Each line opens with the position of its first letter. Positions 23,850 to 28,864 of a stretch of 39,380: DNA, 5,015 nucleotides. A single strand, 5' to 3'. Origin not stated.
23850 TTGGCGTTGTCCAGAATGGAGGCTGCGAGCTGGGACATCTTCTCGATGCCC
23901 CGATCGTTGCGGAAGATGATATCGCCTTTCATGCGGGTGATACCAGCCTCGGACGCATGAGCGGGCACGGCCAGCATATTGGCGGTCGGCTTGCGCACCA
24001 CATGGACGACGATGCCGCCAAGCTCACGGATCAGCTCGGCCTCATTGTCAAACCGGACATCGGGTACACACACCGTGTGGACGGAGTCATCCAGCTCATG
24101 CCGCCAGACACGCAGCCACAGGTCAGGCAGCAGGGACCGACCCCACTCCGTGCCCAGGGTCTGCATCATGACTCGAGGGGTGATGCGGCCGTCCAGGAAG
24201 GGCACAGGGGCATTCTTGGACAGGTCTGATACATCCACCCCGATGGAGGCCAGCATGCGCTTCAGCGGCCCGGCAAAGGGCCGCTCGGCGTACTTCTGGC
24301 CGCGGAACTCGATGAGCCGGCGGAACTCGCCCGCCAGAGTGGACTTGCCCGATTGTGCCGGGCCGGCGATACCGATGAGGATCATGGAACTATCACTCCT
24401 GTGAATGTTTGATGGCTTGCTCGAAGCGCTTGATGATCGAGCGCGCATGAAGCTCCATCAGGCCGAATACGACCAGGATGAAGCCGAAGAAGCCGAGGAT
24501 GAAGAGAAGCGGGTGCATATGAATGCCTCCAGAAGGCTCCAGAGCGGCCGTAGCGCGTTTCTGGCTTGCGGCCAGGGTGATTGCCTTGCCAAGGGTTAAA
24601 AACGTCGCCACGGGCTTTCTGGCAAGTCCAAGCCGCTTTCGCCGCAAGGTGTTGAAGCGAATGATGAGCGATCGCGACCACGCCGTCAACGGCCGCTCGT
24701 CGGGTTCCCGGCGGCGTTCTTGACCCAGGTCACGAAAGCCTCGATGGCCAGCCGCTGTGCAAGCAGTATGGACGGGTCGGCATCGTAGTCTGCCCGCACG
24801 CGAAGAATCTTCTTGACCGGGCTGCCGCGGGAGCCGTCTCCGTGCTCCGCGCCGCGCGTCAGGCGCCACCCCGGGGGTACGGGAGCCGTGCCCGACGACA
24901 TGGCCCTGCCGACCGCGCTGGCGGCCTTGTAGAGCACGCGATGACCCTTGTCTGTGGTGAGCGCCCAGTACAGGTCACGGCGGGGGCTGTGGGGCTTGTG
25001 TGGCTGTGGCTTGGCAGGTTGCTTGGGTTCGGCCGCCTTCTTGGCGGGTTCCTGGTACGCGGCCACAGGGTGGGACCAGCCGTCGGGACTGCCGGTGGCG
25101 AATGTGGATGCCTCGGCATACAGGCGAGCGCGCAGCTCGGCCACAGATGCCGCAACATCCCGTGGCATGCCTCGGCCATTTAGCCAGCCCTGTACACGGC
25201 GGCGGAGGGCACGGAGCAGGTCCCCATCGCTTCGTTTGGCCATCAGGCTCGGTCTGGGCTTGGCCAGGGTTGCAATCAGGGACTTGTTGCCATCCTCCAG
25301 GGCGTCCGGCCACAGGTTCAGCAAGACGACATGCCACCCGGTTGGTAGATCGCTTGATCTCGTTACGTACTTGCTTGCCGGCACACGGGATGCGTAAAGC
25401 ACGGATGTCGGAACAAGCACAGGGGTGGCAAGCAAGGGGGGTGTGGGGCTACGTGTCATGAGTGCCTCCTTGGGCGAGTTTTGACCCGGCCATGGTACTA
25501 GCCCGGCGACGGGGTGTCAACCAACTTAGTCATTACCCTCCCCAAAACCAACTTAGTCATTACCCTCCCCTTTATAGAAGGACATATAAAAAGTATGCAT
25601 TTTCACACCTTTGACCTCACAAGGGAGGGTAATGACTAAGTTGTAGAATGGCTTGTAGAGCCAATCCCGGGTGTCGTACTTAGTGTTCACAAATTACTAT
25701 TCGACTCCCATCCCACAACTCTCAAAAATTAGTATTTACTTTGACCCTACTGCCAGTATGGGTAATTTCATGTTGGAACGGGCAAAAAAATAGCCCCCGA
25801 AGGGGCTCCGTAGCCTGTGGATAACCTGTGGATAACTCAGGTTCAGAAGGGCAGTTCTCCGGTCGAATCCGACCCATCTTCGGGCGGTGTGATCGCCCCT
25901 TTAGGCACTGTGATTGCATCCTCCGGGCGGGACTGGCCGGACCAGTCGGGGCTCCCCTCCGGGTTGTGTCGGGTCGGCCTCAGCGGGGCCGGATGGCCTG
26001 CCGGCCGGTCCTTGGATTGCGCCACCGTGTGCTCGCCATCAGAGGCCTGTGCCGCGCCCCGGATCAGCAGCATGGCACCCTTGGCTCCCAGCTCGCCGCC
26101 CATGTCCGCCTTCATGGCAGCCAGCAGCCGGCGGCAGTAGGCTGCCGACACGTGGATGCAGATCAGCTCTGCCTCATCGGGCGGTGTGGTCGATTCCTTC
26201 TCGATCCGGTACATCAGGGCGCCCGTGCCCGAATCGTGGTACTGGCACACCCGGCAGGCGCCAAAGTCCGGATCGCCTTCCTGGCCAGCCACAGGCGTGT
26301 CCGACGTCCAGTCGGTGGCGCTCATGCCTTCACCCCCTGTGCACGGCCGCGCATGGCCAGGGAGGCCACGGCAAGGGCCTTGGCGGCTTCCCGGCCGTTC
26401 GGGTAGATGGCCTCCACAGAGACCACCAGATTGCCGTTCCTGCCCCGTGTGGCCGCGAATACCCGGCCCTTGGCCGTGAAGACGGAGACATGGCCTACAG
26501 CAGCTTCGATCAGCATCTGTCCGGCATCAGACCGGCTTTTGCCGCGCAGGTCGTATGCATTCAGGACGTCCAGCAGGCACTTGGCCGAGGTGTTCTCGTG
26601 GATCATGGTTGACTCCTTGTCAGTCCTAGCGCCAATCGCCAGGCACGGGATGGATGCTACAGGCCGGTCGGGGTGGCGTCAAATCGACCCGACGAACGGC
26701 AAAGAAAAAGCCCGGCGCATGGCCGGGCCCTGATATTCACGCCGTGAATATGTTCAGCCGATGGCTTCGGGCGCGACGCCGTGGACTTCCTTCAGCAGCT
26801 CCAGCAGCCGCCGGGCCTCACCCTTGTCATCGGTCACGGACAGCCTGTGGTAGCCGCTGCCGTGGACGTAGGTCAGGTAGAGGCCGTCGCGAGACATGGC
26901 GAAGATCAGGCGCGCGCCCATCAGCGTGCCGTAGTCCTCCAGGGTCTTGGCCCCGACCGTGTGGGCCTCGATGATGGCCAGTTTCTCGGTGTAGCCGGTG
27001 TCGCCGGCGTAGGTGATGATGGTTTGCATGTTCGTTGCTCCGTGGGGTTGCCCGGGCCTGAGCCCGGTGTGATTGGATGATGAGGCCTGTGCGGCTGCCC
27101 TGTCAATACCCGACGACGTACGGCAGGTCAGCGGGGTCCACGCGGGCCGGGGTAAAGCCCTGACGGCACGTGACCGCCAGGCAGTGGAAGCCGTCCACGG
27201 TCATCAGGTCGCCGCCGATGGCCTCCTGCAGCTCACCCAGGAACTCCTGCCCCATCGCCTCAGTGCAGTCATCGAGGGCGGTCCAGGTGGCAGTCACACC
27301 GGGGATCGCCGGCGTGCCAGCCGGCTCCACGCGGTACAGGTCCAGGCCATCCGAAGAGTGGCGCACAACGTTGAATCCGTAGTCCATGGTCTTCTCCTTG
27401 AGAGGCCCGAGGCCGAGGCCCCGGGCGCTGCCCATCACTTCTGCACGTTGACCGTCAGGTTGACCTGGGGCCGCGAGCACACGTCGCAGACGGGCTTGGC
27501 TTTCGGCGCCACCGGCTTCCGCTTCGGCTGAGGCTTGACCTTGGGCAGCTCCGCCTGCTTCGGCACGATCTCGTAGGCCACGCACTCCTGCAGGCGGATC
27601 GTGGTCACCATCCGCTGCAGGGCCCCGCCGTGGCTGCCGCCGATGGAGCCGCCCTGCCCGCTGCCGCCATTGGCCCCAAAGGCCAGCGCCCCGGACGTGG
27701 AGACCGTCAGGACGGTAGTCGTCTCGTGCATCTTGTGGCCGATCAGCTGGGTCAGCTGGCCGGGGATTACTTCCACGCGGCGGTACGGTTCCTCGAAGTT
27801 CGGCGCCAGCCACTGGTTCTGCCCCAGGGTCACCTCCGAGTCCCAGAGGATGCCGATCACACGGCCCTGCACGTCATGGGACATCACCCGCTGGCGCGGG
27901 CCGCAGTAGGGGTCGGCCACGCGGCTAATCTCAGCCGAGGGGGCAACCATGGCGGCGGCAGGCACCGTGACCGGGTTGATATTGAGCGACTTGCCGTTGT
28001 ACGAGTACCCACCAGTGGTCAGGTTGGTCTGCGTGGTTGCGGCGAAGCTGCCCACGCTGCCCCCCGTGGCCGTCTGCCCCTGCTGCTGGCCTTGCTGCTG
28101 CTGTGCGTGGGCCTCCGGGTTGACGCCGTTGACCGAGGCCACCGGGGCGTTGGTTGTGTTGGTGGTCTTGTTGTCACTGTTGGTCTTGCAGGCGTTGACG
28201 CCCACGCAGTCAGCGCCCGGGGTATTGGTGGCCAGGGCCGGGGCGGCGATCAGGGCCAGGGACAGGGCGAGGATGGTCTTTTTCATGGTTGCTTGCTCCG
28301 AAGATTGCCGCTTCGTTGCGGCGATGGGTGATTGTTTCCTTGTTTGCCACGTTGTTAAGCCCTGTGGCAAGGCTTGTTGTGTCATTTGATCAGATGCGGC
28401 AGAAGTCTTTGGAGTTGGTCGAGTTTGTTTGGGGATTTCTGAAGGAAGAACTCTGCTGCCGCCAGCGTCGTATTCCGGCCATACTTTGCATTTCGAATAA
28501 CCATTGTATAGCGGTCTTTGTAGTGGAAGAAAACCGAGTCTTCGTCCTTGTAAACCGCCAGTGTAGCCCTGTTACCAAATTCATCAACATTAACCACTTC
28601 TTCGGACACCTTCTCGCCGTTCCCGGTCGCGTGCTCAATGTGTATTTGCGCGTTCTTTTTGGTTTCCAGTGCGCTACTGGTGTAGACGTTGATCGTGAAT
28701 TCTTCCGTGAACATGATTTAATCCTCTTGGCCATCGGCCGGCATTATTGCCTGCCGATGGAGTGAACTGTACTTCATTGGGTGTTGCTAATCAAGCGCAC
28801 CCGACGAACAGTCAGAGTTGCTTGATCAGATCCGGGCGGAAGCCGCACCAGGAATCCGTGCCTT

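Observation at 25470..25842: Origin-like architecture: two phased perfect DnaA boxes, an AT-rich tract and three iterons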

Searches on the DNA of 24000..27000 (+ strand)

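Call 6: search_dna_similar(query=window:24000-27000:+, collection=phages, mode=near)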
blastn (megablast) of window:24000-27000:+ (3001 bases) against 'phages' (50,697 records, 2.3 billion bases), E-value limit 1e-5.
No match.

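Call 59: search_rna_families(source=window, start=25300, end=26000, threshold=evalue, max_evalue=1)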
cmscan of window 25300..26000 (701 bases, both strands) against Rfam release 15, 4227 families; matches with E-value up to 1: 5.
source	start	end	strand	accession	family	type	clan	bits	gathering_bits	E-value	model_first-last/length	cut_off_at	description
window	25549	25643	-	RF03933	MIR6445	Gene; miRNA;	-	27.6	100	0.003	1-117/117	no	MIR6445 microRNA precursor family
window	25549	25643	-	RF01043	MIR1023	Gene; miRNA;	-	25.5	90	0.0039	32-136/165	no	MIR1023 microRNA precursor family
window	25548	25644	-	RF03802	MIR5649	Gene; miRNA;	-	25.3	100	0.013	1-101/101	no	MIR5649 microRNA precursor family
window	25548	25644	+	RF01043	MIR1023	Gene; miRNA;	-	24.5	90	0.007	31-137/165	no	MIR1023 microRNA precursor family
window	25548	25644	+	RF03802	MIR5649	Gene; miRNA;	-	22.1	100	0.099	1-101/101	no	MIR5649 microRNA precursor family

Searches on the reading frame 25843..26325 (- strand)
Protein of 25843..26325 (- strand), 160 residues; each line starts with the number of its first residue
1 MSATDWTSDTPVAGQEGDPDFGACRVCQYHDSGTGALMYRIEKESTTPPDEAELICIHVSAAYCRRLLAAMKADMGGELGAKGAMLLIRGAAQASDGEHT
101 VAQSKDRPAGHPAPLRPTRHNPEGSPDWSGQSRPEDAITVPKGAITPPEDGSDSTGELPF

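Call 7: search_protein_families(library=pfam, proteins=[window:25843-26325:-], max_evalue=0.01)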
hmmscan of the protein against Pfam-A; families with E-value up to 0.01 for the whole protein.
window:25843-26325:- (160 aa): 0 families

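Call 8: search_protein_families(library=phrogs, proteins=[window:25843-26325:-], max_evalue=0.001)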
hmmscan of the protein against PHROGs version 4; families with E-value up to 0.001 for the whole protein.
window:25843-26325:- (160 aa): 0 families

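Call 48: search_protein_families(library=ncbifam, proteins=[window:25843-26325:-], max_evalue=0.1)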
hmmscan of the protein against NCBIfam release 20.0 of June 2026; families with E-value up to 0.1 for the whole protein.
window:25843-26325:- (160 aa): 0 families

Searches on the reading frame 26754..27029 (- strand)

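Call 7: search_protein_families(library=pfam, proteins=[window:26754-27029:-], max_evalue=0.01)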
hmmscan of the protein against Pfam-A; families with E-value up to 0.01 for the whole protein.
window:26754-27029:- (91 aa): 0 families

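Call 8: search_protein_families(library=phrogs, proteins=[window:26754-27029:-], max_evalue=0.001)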
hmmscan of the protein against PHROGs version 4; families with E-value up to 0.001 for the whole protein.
window:26754-27029:- (91 aa): 0 families

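Call 48: search_protein_families(library=ncbifam, proteins=[window:26754-27029:-], max_evalue=0.1)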
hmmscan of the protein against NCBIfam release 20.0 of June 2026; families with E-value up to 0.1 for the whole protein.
window:26754-27029:- (91 aa): 1 family
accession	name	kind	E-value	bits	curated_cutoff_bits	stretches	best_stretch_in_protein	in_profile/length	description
NF052588.1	RnaseEMycob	equivalog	0.022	12.5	1400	1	37-82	434-479/945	ribonuclease E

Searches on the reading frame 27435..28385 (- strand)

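Call 7: search_protein_families(library=pfam, proteins=[window:27435-28385:-], max_evalue=0.01)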
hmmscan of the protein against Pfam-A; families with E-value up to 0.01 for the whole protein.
window:27435-28385:- (316 aa): 0 families

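Call 8: search_protein_families(library=phrogs, proteins=[window:27435-28385:-], max_evalue=0.001)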
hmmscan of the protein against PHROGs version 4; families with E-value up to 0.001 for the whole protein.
window:27435-28385:- (316 aa): 0 families

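Call 48: search_protein_families(library=ncbifam, proteins=[window:27435-28385:-], max_evalue=0.1)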
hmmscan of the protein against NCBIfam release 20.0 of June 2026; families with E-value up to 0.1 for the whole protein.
window:27435-28385:- (316 aa): 1 family
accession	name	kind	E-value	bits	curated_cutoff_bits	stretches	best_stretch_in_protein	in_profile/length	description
NF050166.1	Cu_RiPP_BufA2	equivalog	0.00016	21.8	60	1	38-77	10-50/79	BufA2 family periplasmic bufferin-type metallophore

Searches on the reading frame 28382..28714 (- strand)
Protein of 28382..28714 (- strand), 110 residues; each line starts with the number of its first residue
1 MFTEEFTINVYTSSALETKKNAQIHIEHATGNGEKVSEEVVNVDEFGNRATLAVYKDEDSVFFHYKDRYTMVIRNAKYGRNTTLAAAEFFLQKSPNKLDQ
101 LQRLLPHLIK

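Call 11: search_protein_families(library=phrogs, proteins=[window:28382-28714:-], max_evalue=0.001)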
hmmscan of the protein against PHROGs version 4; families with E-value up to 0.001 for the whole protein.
window:28382-28714:- (110 aa): 0 families

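Call 46: search_protein_families(library=pfam, proteins=[window:28382-28714:-], max_evalue=0.01)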
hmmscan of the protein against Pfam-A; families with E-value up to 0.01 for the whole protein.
window:28382-28714:- (110 aa): 0 families

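Call 48: search_protein_families(library=ncbifam, proteins=[window:28382-28714:-], max_evalue=0.1)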
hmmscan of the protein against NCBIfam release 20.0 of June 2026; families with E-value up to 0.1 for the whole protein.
window:28382-28714:- (110 aa): 2 families
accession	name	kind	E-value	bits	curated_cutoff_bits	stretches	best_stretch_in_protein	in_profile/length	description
NF040520.1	Ig_like_BLP2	equivalog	0.056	11.6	750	1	9-45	386-422/730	Ig-like repeat protein Blp2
NF005573.0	PRK07252.1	equivalog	0.057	13.3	183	1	26-71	44-90/120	S1 RNA-binding domain-containing protein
